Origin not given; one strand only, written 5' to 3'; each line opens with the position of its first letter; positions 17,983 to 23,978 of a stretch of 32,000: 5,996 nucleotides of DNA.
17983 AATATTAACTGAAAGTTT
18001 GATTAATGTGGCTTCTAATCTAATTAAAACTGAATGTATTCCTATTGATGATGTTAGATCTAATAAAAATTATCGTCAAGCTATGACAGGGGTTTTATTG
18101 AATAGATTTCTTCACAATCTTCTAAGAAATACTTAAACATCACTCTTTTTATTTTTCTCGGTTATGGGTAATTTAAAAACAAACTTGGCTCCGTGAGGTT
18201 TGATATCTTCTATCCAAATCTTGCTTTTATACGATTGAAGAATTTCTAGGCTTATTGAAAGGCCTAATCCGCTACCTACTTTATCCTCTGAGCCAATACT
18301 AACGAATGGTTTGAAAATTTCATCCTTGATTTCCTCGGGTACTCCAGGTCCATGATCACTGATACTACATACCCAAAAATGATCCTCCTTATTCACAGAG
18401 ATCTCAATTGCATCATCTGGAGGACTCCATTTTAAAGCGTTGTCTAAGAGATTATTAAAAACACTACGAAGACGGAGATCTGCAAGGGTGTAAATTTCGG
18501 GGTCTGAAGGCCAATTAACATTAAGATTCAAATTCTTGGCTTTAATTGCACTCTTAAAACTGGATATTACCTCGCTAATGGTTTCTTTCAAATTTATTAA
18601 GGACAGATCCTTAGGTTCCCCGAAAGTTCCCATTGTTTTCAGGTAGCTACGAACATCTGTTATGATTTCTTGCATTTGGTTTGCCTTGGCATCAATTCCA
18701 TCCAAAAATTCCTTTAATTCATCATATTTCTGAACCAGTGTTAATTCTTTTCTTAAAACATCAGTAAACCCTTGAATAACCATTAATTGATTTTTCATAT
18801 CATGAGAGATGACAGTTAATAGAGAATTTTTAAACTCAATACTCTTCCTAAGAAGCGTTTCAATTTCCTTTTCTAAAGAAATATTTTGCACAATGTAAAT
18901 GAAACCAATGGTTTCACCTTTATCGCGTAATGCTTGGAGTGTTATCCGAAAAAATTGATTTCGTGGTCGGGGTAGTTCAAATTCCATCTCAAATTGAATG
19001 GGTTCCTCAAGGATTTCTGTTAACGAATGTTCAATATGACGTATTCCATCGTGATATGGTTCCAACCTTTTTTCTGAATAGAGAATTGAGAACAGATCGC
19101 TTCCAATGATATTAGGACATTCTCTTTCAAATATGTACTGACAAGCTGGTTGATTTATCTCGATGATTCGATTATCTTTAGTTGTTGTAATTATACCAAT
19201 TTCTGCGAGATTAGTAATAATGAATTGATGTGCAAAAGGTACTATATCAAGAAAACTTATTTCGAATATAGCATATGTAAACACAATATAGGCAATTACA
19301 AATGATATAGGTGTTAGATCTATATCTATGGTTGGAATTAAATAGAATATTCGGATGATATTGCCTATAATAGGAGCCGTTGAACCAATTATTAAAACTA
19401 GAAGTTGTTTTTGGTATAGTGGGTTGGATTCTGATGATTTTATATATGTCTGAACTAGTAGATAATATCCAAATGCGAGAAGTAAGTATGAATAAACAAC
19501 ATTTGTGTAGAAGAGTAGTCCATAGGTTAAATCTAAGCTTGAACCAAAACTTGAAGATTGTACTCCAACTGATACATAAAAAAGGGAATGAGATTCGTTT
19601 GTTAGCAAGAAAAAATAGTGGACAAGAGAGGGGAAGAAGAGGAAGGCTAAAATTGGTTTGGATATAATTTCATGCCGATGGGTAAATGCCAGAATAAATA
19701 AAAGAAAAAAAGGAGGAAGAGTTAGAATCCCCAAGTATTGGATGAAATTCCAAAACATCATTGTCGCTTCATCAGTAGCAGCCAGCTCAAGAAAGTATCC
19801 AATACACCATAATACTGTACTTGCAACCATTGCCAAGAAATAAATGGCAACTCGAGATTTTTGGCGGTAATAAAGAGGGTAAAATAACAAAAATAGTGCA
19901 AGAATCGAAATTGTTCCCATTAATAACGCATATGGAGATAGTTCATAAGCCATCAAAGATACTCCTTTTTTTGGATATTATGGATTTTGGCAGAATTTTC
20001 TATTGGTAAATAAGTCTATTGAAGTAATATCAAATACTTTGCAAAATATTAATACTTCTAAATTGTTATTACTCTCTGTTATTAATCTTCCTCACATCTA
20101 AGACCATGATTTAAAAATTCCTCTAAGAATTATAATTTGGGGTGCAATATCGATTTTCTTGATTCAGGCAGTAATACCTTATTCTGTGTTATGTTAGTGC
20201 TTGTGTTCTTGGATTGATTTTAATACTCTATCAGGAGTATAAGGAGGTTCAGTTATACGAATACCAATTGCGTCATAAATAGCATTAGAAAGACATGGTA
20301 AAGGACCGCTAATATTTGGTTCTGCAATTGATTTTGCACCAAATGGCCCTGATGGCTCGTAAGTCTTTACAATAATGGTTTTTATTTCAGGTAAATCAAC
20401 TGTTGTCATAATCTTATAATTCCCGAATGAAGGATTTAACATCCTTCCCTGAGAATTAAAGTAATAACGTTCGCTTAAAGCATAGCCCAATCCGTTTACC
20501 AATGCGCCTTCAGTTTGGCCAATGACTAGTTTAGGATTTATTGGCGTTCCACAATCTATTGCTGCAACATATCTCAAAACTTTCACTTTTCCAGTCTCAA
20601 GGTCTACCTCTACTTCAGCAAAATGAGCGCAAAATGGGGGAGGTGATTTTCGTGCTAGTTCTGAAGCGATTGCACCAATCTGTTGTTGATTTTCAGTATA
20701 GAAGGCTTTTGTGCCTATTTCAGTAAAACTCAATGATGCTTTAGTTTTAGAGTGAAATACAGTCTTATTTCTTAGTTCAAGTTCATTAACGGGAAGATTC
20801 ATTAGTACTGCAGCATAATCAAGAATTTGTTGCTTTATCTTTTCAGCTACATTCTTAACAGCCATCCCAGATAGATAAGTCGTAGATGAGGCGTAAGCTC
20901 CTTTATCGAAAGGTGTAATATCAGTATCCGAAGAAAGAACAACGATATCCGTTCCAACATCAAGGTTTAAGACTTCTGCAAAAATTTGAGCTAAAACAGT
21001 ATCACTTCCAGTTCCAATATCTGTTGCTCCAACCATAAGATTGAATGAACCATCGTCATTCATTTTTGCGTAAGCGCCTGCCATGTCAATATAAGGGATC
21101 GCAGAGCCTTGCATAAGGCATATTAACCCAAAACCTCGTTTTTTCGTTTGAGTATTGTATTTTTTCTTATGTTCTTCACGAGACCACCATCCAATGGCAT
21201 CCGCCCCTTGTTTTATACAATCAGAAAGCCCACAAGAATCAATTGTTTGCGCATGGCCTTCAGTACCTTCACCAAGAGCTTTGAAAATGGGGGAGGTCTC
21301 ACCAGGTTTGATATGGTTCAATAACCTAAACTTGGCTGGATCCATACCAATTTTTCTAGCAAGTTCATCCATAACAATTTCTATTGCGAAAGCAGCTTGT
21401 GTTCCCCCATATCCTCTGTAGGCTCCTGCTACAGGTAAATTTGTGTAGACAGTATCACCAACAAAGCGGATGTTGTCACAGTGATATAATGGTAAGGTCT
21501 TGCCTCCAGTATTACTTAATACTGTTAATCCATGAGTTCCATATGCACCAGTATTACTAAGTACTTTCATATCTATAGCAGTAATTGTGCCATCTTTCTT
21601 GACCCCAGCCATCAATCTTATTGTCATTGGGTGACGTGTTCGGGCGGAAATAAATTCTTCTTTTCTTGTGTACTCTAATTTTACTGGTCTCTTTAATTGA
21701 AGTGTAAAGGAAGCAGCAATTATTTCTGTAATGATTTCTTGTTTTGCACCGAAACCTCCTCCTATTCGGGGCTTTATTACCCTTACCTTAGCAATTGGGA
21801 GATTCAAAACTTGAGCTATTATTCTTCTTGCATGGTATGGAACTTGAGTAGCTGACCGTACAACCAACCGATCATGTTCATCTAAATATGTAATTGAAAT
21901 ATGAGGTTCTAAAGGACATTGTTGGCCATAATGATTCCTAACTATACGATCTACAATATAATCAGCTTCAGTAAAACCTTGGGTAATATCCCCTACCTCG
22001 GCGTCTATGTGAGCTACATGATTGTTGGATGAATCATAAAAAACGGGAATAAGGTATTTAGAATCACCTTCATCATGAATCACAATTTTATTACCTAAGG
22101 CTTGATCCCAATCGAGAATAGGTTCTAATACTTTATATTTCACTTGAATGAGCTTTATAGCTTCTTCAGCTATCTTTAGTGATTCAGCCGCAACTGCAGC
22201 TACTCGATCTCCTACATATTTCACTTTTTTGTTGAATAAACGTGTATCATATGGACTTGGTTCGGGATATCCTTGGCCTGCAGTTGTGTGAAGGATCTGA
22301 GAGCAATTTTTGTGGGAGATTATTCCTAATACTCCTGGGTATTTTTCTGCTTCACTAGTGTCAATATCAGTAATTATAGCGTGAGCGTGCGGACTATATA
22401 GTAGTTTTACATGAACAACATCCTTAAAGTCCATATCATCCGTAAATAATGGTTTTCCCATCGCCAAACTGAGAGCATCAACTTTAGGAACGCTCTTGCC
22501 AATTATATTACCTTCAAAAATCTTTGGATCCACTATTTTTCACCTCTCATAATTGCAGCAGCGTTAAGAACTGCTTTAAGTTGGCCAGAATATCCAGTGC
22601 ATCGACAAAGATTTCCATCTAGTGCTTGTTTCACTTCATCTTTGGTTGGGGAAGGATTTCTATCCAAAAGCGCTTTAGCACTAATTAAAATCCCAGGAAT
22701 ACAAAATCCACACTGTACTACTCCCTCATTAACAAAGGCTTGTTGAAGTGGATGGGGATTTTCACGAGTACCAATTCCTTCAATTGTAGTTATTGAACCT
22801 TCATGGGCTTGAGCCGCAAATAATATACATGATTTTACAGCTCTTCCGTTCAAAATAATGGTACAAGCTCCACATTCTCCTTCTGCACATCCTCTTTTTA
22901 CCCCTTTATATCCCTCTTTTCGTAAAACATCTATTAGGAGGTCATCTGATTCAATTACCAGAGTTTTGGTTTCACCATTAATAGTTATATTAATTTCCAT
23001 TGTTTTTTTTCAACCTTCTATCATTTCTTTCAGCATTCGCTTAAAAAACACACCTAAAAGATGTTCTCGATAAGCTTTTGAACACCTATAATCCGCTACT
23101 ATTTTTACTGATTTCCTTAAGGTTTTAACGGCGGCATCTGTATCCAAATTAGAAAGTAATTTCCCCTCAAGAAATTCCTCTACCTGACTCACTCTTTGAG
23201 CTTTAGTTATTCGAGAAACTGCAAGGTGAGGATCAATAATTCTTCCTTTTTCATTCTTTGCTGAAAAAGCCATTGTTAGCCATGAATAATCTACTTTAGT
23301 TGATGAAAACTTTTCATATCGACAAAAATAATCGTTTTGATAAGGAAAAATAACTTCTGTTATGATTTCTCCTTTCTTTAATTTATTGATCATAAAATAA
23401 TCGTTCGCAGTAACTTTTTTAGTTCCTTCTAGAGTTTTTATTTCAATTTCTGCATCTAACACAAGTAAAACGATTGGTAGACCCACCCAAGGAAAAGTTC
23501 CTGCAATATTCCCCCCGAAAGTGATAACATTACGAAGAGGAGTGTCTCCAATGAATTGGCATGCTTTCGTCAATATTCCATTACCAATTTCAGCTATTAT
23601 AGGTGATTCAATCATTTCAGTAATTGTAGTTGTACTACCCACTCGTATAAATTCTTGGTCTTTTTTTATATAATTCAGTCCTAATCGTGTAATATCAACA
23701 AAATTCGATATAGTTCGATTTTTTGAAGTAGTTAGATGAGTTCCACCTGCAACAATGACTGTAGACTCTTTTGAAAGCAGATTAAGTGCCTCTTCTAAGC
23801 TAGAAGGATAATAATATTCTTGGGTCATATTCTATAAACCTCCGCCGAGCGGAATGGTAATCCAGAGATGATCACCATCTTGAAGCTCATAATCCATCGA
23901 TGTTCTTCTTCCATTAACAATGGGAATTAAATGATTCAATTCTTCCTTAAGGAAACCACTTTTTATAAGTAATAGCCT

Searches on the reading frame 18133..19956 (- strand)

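Call 35: search_protein_families(library=pfam, proteins=[window:18133-19956:-], max_evalue=0.001)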
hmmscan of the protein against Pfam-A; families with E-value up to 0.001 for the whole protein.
window:18133-19956:- (607 aa): 5 families
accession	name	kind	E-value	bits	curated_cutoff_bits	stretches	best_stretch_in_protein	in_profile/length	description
PF16927.11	HisKA_7TM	-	1.9e-51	175.5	28.6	1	16-240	5-224/224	N-terminal 7TM region of histidine kinase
PF02518.31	HATPase_c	-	1.1e-21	77.8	26.4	1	494-599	4-110/111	Histidine kinase-, DNA gyrase B-, and HSP90-like ATPase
PF00512.31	HisKA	-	2.5e-10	40.7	26.9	1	376-438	2-60/66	His Kinase A (phospho-acceptor) domain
PF14501.12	HATPase_c_5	-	1.9e-05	24.9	22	1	495-583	5-89/102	GHKL domain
PF13426.13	PAS_9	-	5.6e-05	23.8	27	1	254-360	3-102/103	PAS domain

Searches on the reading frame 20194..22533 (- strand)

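Call 35: search_protein_families(library=pfam, proteins=[window:20194-22533:-], max_evalue=0.001)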
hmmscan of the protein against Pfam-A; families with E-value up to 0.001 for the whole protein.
window:20194-22533:- (779 aa): 3 families
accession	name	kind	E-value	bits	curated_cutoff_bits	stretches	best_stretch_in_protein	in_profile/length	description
PF02738.23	MoCoBD_1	-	5.9e-81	271.6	27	1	169-406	5-243/244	Molybdopterin cofactor-binding domain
PF20256.3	MoCoBD_2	-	4.8e-77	259.7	27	1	443-715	2-283/283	Molybdopterin cofactor-binding domain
PF01315.27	Ald_Xan_dh_C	-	7.2e-27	94.3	31.3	1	26-136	2-109/110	Aldehyde oxidase and xanthine dehydrogenase, a/b hammerhead domain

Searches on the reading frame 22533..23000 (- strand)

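Call 35: search_protein_families(library=pfam, proteins=[window:22533-23000:-], max_evalue=0.001)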
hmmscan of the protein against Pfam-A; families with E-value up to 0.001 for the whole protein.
window:22533-23000:- (155 aa): 3 families
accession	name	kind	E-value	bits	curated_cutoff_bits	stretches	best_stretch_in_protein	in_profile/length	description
PF01799.25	Fer2_2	-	3.4e-31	107.6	30.3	1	72-144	1-74/75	[2Fe-2S] binding domain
PF00111.32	Fer2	-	3.8e-08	33.6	21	1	5-58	1-55/77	2Fe-2S iron-sulfur cluster binding domain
PF13085.11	Fer2_3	-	1.5e-05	25.4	27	1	35-74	49-87/107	2Fe-2S iron-sulfur cluster binding domain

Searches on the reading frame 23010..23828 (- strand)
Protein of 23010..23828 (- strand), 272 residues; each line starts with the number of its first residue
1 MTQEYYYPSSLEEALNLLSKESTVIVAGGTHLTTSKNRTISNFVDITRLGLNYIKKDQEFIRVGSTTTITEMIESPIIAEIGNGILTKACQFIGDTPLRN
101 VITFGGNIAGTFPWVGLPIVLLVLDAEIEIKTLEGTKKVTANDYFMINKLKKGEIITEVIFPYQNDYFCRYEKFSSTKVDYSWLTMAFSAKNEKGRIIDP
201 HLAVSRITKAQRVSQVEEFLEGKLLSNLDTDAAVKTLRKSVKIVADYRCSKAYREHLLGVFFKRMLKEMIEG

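Call 35: search_protein_families(library=pfam, proteins=[window:23010-23828:-], max_evalue=0.001)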
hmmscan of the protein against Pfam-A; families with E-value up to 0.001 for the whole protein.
window:23010-23828:- (272 aa): 2 families
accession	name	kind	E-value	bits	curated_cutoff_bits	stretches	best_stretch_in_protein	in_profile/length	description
PF00941.27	FAD_binding_5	-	1.1e-32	113.7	27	1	4-163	4-169/170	FAD binding domain in molybdopterin dehydrogenase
PF03450.22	CO_deh_flav_C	-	1.3e-12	48.2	25.5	1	171-268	3-101/102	CO dehydrogenase flavoprotein C-terminal domain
